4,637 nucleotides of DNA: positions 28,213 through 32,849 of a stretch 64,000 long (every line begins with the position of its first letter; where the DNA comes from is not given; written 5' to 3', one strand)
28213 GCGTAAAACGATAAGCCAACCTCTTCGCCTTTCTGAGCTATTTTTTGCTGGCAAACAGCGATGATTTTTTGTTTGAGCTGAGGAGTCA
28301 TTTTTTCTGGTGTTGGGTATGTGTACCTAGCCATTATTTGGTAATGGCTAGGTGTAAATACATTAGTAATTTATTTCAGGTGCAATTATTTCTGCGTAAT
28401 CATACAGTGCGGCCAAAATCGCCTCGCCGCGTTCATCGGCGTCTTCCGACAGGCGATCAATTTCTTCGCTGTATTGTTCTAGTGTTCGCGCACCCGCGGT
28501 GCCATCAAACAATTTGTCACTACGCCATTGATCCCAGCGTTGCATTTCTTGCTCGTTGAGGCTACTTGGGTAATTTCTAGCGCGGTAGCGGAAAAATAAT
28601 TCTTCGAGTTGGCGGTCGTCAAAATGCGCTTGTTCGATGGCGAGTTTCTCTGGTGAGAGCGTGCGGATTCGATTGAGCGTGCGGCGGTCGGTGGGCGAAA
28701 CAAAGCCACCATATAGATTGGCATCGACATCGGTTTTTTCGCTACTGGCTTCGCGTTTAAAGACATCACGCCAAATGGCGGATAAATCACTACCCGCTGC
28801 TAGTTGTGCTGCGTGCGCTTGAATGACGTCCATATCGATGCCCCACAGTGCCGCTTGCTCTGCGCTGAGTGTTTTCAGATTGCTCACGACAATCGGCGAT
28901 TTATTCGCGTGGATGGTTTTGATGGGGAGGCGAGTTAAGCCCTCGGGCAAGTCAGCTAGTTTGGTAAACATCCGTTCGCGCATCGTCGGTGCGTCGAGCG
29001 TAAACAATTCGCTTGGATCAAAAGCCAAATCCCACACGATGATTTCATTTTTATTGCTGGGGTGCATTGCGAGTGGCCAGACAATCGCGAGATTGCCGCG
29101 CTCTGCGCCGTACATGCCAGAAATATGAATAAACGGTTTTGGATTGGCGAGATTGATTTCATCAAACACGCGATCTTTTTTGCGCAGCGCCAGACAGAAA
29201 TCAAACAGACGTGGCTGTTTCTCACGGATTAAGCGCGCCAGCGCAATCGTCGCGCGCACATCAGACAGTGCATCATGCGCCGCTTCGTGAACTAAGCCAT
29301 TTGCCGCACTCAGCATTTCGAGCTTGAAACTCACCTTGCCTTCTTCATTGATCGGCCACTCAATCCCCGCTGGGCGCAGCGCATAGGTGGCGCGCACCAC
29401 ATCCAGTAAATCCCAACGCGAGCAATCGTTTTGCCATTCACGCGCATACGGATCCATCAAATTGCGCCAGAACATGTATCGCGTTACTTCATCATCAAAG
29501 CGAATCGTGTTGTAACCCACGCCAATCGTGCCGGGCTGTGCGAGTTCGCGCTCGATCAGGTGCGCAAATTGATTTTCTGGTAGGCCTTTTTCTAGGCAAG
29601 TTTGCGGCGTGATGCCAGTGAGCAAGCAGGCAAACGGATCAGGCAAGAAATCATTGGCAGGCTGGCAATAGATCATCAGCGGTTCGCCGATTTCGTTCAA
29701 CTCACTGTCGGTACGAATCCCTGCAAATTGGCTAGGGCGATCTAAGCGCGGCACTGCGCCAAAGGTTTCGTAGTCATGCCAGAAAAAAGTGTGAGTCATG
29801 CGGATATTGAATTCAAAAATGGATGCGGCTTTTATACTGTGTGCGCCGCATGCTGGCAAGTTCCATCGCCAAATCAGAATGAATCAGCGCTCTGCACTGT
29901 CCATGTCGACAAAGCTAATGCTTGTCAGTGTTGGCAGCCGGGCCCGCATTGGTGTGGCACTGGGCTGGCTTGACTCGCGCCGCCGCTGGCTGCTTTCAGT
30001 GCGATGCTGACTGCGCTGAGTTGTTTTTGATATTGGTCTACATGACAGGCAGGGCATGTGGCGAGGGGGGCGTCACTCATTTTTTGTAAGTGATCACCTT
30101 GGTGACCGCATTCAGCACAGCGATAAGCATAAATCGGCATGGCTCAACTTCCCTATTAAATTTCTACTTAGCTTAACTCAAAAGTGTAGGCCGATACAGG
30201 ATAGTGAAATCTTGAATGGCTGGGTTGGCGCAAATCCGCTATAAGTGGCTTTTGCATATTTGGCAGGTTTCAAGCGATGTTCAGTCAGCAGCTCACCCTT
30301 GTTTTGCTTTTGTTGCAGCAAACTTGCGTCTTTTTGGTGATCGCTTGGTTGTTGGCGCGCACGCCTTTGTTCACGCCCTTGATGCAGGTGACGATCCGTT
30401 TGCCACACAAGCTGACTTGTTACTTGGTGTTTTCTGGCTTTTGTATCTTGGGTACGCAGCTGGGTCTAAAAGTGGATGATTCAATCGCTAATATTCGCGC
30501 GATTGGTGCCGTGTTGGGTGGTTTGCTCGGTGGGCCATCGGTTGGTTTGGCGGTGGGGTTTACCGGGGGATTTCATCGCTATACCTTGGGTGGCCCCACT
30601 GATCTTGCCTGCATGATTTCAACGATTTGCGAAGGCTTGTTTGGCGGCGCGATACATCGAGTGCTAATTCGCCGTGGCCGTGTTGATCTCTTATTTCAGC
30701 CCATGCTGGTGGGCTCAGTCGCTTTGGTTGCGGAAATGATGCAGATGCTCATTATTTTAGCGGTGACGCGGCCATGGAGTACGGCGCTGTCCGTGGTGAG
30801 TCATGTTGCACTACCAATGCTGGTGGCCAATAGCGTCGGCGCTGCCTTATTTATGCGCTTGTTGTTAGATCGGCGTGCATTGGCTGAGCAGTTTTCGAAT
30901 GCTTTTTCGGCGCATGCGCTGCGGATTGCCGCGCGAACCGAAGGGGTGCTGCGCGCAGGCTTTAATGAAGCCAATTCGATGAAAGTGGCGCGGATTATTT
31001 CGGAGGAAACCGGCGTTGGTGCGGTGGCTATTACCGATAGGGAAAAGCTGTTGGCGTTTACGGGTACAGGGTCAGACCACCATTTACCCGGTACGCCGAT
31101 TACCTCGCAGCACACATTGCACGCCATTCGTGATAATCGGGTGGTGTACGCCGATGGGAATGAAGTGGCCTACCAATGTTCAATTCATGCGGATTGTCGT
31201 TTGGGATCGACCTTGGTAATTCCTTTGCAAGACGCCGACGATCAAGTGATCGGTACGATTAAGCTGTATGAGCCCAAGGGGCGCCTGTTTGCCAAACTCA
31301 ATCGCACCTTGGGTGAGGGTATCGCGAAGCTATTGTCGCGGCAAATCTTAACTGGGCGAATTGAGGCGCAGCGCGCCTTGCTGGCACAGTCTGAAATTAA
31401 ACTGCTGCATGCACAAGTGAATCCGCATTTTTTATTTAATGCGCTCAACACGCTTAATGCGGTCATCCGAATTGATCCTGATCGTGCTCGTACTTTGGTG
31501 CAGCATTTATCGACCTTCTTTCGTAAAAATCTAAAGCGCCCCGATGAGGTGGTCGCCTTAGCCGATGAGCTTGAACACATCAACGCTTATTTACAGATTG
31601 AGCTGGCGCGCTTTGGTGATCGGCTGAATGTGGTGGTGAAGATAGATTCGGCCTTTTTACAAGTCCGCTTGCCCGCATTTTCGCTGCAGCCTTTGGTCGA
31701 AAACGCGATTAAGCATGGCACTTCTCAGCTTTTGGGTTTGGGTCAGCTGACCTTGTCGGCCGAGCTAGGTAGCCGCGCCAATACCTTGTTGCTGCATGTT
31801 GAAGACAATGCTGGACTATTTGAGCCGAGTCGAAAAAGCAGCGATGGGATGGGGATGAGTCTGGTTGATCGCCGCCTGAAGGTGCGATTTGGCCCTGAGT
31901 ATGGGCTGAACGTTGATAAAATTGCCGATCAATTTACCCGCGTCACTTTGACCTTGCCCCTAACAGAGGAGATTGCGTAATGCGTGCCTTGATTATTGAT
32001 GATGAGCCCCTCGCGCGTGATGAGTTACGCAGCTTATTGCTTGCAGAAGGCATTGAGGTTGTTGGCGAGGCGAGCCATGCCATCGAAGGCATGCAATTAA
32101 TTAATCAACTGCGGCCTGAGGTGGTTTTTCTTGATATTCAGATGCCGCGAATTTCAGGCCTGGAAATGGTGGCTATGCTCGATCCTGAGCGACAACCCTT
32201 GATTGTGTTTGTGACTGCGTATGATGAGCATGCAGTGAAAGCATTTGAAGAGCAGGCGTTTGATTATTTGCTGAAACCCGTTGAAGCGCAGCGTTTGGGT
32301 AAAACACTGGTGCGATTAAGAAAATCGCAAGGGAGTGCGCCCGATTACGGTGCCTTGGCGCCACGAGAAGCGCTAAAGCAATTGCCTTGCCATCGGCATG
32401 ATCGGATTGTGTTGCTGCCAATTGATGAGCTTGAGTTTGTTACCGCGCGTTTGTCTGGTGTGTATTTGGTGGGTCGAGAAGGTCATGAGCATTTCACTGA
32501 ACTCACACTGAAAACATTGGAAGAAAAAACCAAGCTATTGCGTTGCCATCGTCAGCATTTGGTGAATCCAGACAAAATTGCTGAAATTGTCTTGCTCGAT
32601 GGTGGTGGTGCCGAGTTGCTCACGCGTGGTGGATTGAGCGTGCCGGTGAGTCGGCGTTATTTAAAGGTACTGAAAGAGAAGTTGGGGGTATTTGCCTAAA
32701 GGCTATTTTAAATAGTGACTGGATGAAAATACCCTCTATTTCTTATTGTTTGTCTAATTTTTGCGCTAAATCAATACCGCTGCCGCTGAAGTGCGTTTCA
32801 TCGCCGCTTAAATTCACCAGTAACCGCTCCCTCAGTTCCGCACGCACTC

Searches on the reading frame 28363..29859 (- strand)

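Call 10: search_protein_families(library=pfam, proteins=[window:28363-29859:-], max_evalue=0.001)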
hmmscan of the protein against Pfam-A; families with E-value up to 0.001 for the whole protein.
window:28363-29859:- (498 aa): 2 families
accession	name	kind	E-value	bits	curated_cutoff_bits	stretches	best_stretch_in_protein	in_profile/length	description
PF08411.15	Exonuc_X-T_C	-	8.9e-97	323.8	27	1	226-490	1-268/269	Exonuclease C-terminal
PF00929.31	RNase_T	-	4.6e-26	92.7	24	1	27-207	2-163/164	Exonuclease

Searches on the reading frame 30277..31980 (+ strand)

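Call 10: search_protein_families(library=pfam, proteins=[window:30277-31980:+], max_evalue=0.001)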
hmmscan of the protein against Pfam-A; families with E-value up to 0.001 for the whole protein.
window:30277-31980:+ (567 aa): 4 families
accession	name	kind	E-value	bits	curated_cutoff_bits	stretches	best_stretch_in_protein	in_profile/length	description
PF07694.17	5TM-5TMR_LYT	-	1.8e-53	181.1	24.6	1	29-198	1-168/169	5TMR of 5TMR-LYT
PF06580.19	His_kinase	-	1.6e-25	89.6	25.2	1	373-450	2-81/81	Histidine kinase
PF15714.11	SpoVT_C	-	0.00046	20.7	27.5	1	236-357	8-127/128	Stage V sporulation protein T C-terminal, transcription factor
PF13185.12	GAF_2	-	0.00087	20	28.6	0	247-354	22-132/136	GAF domain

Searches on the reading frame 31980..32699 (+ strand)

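Call 10: search_protein_families(library=pfam, proteins=[window:31980-32699:+], max_evalue=0.001)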
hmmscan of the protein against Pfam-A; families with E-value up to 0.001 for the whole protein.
window:31980-32699:+ (239 aa): 2 families
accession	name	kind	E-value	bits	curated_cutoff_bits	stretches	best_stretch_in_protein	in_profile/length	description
PF00072.30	Response_reg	-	9e-24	84.2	30.2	1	4-108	2-108/111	Response regulator receiver domain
PF04397.21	LytTR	-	4.2e-21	75.4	22.6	1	141-235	1-97/98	LytTr DNA-binding domain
